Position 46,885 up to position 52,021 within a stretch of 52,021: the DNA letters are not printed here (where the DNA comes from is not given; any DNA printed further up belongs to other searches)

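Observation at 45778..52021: Uninterrupted ORF of more than 2,081 codons, absent from the ORF track and running off the window end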

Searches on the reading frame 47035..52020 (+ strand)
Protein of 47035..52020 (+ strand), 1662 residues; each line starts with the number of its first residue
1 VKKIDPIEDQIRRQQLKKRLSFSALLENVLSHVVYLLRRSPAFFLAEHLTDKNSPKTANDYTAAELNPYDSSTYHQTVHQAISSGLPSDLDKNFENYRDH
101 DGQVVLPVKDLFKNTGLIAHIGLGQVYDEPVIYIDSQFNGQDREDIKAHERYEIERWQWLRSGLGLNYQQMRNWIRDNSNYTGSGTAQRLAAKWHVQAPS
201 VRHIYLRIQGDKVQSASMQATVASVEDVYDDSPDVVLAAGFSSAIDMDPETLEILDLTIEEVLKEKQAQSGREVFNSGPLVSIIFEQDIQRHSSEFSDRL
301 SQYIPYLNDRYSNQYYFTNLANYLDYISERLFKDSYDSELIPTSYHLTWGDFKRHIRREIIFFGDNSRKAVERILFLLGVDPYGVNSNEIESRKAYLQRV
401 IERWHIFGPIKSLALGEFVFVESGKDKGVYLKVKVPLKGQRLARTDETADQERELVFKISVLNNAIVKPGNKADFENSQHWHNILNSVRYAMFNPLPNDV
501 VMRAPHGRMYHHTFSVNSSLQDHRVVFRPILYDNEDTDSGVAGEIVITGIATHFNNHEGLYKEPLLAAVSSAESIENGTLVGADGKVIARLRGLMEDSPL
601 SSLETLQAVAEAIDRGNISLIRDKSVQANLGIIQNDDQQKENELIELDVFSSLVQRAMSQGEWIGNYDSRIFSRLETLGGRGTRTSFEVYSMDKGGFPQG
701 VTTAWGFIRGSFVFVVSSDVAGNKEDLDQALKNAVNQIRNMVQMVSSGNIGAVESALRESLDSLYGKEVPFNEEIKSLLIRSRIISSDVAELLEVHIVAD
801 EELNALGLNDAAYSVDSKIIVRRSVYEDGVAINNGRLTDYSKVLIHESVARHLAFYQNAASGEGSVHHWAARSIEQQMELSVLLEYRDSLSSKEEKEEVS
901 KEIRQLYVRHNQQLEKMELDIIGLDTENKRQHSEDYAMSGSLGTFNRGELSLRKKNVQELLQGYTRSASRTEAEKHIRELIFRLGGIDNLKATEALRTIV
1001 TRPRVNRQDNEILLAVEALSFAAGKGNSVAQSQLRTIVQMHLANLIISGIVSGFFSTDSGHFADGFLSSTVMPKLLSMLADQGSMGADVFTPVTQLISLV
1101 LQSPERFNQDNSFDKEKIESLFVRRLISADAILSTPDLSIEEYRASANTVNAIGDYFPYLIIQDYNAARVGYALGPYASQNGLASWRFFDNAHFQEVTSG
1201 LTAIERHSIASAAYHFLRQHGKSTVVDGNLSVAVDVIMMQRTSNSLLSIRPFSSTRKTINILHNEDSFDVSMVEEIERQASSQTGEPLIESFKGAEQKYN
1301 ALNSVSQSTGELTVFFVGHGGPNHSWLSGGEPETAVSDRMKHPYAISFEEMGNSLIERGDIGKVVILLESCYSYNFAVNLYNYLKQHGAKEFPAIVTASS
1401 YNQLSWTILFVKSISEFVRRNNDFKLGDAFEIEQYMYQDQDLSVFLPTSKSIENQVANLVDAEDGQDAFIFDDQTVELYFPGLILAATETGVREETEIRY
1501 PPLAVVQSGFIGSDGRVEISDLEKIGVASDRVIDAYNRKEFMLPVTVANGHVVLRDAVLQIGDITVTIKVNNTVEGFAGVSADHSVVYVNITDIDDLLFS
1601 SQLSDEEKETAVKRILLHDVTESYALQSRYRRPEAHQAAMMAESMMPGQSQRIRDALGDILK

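Call 23: find_homologous_proteins(query=window:47035-52020:+)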
Query window:47035-52020:+ (1662 aa): 6 proteins with E <= 0.001 among 8000 candidates.
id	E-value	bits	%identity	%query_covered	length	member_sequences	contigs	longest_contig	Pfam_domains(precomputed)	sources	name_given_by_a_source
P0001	0.0e+0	3702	100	100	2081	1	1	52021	-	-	-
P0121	1.1e-33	135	54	8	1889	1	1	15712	PF01435.25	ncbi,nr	ncbi:MAG: hypothetical protein JW946_03545 [Candidatus Omnitrophica bacterium]|nr:hypothetical prote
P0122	4.5e-17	80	38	10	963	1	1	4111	-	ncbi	-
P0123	1.3e-14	71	33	10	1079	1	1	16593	-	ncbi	ncbi:MAG: hypothetical protein ABIH01_01280, partial [Candidatus Omnitrophota bacterium]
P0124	1.2e-10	58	31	12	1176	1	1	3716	-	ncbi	-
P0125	4.8e-9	53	42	6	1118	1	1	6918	-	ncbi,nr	ncbi:MAG: hypothetical protein HQ594_05155, partial [Candidatus Omnitrophica bacterium]|nr:hypotheti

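Call 44: search_protein_families(library=pfam, proteins=[P0121, P0122, P0123], max_evalue=0.01)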
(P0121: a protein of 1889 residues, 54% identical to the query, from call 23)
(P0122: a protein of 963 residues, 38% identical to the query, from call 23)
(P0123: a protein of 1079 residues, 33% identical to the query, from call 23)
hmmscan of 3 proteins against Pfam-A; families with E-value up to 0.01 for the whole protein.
P0121 (1889 aa): 1 family
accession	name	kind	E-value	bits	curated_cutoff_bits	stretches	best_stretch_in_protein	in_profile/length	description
PF01435.24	Peptidase_M48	-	1.4e-07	31.9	20.3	0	1152-1191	35-77/186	Peptidase family M48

P0122 (963 aa): 0 families

P0123 (1079 aa): 0 families

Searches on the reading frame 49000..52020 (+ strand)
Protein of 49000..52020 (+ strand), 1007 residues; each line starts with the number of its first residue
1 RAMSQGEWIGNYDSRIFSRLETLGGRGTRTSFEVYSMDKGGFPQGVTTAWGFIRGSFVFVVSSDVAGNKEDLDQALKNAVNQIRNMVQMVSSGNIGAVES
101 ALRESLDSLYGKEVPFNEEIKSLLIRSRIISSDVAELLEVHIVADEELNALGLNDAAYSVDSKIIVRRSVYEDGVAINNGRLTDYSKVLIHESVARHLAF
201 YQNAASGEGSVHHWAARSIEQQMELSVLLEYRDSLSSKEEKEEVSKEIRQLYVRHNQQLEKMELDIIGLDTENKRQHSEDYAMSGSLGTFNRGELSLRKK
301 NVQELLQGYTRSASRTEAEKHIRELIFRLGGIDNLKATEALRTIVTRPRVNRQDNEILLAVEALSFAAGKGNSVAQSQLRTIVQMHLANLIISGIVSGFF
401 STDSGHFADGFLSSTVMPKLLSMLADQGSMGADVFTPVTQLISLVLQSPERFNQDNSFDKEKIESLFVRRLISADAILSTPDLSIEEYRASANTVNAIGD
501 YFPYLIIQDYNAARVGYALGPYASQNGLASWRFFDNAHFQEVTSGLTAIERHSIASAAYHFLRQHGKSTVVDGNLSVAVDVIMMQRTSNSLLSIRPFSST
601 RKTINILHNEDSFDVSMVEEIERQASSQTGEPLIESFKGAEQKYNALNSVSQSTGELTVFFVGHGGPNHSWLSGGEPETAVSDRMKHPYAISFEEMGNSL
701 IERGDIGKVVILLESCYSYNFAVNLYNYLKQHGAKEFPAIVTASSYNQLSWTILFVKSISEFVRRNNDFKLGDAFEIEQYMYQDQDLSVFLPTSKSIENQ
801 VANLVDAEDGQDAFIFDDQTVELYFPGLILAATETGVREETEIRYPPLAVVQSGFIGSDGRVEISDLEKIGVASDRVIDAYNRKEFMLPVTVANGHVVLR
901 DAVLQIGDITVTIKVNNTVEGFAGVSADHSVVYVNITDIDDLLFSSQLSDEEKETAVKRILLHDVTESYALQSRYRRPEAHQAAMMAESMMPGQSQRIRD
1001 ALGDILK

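Call 20: search_protein_families(library=ncbifam, proteins=[window:49000-52020:+], max_evalue=1)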
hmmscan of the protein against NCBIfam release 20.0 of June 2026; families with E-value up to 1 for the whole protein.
window:49000-52020:+ (1007 aa): 1 family
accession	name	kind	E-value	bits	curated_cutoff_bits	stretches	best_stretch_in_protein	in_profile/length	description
NF006277.0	PRK08445.1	equivalog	0.031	13.1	576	1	685-742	67-124/348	dehypoxanthine futalosine cyclase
